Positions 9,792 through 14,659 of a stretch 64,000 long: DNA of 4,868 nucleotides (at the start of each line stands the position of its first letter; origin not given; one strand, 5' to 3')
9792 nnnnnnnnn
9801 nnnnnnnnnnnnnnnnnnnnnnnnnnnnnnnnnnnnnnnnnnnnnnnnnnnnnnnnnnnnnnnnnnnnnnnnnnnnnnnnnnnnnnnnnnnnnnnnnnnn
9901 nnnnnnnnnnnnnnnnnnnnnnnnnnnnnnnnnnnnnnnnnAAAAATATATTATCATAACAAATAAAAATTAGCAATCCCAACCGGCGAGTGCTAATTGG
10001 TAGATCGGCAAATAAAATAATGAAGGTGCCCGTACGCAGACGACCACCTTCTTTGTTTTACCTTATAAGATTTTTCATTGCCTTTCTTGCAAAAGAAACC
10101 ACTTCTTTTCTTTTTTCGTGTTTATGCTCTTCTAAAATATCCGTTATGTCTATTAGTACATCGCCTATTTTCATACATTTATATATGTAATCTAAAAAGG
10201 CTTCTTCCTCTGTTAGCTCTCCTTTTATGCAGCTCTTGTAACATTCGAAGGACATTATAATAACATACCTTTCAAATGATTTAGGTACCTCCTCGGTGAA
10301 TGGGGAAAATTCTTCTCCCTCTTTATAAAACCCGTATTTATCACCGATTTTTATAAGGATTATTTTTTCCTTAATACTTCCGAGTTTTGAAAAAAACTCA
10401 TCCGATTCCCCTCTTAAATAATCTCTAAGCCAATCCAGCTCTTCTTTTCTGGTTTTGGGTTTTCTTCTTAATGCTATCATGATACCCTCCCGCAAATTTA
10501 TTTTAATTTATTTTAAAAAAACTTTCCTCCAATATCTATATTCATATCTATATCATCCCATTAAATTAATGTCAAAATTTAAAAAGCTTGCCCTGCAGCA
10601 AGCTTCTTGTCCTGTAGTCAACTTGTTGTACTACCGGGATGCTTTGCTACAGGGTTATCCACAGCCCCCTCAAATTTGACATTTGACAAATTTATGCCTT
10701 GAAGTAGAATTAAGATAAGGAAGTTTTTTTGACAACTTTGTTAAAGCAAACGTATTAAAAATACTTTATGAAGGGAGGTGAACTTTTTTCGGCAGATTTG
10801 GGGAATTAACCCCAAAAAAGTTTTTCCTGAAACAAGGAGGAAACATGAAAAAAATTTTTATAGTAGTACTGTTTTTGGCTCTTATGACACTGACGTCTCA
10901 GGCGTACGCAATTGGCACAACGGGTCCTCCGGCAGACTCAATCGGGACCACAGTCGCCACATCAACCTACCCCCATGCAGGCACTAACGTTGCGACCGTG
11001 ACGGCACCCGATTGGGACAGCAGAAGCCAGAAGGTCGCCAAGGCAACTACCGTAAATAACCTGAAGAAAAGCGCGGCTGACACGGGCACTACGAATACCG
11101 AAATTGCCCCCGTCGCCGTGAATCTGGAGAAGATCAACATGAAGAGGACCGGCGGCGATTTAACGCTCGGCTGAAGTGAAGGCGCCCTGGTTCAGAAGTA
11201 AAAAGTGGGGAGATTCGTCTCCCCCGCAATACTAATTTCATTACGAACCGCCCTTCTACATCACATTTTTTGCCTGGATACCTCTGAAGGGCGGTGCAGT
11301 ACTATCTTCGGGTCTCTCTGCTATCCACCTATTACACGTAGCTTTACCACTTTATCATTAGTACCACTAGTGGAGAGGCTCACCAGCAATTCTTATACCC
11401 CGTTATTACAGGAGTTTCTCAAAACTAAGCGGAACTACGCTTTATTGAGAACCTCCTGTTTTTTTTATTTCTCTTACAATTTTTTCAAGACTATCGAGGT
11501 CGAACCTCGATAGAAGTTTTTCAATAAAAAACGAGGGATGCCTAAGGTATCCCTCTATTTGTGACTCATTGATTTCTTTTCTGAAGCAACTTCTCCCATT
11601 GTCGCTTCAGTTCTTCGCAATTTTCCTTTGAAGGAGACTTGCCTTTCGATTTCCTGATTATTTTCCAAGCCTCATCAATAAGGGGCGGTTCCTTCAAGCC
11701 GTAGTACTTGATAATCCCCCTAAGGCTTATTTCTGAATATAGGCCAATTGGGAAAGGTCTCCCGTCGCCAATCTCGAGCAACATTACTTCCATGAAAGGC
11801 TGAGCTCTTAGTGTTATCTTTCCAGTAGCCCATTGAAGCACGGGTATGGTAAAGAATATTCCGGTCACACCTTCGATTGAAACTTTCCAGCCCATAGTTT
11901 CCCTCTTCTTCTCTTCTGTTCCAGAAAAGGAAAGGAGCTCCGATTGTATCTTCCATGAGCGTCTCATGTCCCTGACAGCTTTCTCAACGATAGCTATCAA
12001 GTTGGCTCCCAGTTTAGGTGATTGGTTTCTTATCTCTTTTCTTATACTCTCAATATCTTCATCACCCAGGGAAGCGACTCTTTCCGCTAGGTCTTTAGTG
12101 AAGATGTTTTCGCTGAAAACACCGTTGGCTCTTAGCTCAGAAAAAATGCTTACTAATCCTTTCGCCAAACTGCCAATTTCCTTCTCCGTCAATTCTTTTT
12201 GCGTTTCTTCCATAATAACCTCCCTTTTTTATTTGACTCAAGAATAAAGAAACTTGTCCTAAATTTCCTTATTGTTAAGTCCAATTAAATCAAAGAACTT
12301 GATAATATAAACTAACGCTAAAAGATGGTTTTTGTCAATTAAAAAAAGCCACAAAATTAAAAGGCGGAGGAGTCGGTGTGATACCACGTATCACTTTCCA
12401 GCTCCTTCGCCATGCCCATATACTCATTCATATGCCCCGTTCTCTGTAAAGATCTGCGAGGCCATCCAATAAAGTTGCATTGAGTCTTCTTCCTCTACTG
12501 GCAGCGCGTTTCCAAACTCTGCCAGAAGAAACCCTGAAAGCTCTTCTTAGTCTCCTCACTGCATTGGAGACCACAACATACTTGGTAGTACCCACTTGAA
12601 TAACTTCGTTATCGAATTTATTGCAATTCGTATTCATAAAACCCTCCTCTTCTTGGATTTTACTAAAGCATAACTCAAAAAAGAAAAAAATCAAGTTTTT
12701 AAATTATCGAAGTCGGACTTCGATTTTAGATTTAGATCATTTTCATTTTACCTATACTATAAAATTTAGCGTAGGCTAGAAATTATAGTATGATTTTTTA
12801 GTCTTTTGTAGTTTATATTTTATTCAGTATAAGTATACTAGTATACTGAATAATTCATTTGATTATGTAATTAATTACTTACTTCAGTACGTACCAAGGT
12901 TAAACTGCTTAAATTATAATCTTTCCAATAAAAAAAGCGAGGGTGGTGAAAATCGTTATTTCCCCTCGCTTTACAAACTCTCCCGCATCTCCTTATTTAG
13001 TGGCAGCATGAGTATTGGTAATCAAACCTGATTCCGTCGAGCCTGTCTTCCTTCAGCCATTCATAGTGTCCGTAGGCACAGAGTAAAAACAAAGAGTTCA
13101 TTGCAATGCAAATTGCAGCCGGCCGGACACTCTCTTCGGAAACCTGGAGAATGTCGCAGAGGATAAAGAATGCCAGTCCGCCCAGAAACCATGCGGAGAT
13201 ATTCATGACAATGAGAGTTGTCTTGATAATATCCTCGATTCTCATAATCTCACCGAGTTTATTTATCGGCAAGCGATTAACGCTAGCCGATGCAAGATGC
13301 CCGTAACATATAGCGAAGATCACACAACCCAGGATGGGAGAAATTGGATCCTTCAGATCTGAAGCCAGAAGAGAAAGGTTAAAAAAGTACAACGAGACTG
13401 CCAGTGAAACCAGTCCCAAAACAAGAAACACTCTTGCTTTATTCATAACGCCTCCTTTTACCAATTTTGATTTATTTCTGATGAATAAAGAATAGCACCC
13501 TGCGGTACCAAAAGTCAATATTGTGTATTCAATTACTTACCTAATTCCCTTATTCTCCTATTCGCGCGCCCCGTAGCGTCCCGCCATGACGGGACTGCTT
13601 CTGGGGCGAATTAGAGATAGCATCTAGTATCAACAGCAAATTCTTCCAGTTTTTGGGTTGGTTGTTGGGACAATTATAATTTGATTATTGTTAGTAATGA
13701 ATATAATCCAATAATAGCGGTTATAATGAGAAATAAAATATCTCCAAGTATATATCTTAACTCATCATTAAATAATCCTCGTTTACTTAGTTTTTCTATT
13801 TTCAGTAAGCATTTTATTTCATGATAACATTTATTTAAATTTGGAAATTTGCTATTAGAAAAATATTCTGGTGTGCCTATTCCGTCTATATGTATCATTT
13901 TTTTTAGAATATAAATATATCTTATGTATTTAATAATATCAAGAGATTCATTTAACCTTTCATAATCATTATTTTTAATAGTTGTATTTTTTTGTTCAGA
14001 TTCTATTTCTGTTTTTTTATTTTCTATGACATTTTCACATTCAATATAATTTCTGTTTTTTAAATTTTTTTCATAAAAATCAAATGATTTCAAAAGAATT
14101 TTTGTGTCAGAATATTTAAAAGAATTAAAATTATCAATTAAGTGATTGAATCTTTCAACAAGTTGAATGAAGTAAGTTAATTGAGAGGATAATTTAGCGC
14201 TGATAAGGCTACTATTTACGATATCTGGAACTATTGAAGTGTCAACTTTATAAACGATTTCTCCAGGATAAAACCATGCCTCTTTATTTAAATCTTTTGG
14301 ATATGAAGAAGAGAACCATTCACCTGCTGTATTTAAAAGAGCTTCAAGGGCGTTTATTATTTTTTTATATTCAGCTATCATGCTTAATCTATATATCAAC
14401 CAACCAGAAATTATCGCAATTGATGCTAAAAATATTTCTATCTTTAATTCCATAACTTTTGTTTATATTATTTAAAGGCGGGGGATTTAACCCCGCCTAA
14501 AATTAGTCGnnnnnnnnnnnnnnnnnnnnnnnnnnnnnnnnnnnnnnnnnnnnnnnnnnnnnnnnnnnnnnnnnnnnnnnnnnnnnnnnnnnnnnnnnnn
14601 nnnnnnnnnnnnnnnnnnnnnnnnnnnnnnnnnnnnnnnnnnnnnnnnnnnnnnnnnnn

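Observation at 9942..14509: A 4.5-kb compositionally mosaic insertion separates dnaJ from dnaK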

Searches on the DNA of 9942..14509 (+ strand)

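Call 26: search_dna_similar(query=window:9942-14509:+, collection=phages, mode=distant, max_evalue=0.001, max_rows=10)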
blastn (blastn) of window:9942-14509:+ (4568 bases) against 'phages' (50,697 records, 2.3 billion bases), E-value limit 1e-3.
No match.
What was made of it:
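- On Prophage remnant: No blastn hit in 50,697 phage records (call 26).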

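Call 27: search_dna_similar(query=window:9942-14509:+, collection=plasmids, mode=distant, max_evalue=0.001, max_rows=10)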
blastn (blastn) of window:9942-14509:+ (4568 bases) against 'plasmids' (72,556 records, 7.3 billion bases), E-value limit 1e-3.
No match.
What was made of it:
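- Tried and rejected: blastn of the island against phage and plasmid collections gave no match (calls 26, 27).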

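Call 60: search_rna_families(source=window, start=10500, end=11600, threshold=evalue, max_evalue=10, show_alignments=2)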
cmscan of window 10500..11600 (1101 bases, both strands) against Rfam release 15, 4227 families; matches with E-value up to 10: 7.
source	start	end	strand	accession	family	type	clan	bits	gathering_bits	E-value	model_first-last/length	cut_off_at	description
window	11411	11482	-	RF01459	rliE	Gene; sRNA;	-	21.9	90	0.54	1-222/222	no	Listeria sRNA rliE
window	10500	10639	+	RF04150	MIR2655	Gene; miRNA;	-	17.1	122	6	66-267/267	5'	MIR2655 microRNA precursor family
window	11408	11534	-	RF04180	BTnc231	Gene; sRNA;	-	16.9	80.4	1.1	1-154/154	no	Bacteroides sRNA BTnc231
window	11495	11517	+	RF01111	SBWMV2_UPD-PKk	Cis-reg;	-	15.2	35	9.1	1-21/21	no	Pseudoknot of upstream pseudoknot domain (UPD) of the 3'UTR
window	11526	11562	+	RF03483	MIR319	Gene; miRNA;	-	15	54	7.8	1-92/92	no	MIR319 microRNA precursor family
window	10964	11070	-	RF00383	IS1222_FSE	Cis-reg; frameshift_element;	-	14.9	45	4.5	1-118/118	no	Insertion sequence IS1222 ribosomal frameshifting element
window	10654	10753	-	RF00524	R2_retro_el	Cis-reg;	-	12.8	38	6.9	1-212/212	no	R2 RNA element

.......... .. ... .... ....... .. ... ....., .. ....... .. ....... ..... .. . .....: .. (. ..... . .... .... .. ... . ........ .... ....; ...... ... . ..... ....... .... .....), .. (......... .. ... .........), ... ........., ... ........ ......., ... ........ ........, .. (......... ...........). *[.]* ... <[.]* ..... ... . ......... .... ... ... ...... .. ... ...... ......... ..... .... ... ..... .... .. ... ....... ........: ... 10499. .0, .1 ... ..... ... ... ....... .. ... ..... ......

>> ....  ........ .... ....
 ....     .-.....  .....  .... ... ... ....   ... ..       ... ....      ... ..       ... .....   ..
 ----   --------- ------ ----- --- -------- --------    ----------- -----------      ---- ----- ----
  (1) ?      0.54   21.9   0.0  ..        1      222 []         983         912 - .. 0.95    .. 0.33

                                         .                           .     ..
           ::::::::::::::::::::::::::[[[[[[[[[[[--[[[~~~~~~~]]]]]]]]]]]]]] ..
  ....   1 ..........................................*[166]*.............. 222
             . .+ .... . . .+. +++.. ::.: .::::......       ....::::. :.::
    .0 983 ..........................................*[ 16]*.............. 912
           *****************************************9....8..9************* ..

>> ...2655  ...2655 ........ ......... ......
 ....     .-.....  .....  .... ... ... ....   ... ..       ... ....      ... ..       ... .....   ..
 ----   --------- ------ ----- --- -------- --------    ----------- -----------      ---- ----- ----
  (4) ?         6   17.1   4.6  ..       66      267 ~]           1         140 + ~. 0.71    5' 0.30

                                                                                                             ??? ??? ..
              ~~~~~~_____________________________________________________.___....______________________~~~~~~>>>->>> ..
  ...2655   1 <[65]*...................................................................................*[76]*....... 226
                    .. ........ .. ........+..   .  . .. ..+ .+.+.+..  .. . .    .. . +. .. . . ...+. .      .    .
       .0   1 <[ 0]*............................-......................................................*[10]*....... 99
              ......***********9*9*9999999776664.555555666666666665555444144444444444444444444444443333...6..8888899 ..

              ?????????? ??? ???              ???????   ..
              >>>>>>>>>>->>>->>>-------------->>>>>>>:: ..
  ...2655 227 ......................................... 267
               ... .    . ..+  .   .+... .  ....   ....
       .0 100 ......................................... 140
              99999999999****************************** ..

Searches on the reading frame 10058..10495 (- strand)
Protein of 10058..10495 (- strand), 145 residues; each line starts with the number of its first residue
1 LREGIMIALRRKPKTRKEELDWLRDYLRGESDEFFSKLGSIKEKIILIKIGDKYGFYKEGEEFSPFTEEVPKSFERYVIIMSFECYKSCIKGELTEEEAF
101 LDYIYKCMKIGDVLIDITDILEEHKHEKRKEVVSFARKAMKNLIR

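Call 9: search_protein_families(library=pfam, max_evalue=1, proteins=[window:10058-10495:-])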
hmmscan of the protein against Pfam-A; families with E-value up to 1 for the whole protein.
window:10058-10495:- (145 aa): 0 families

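Call 10: search_protein_families(library=phrogs, max_evalue=0.1, proteins=[window:10058-10495:-])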
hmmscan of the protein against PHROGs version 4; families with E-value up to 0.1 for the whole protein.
window:10058-10495:- (145 aa): 0 families

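Call 18: search_protein_families(library=ncbifam, max_evalue=0.1, proteins=[window:10058-10495:-])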
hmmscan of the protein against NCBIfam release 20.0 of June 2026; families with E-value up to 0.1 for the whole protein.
window:10058-10495:- (145 aa): 0 families

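Call 19: search_protein_families(library=padloc, max_evalue=0.1, proteins=[window:10058-10495:-])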
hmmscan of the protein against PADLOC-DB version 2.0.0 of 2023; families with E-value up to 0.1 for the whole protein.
window:10058-10495:- (145 aa): 0 families

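Call 36: find_homologous_proteins(query=window:10058-10495:-, max_evalue=0.01)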
Query window:10058-10495:- (145 aa): 1 proteins with E <= 0.01 among 15 candidates.
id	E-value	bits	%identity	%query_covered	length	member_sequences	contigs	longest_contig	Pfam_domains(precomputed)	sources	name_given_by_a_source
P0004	3.0e-85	301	100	97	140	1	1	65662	-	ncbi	ncbi:MAG: hypothetical protein V1804_01260 [Patescibacteria group bacterium]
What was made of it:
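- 10058..10480 (-): Gene A (140 aa; the ORF extends to 10495 with a TTG start). Soluble, Glu/Lys-rich ORFan with a GGAGG SD and ordinary GC (0.34). The only hit in 5.8e9 proteins is itself, V1804_01260 (call 36).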

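Call 73: search_solved_structures(query=window:10058-10480:-, max_evalue=1)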
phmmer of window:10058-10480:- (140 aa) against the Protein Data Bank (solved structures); distinct sequences matched with E-value up to 1: 1.
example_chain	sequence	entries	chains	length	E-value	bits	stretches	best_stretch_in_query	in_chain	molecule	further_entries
8ude_A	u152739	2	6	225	0.013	18.8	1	22-76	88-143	Glutathione-S-Transferase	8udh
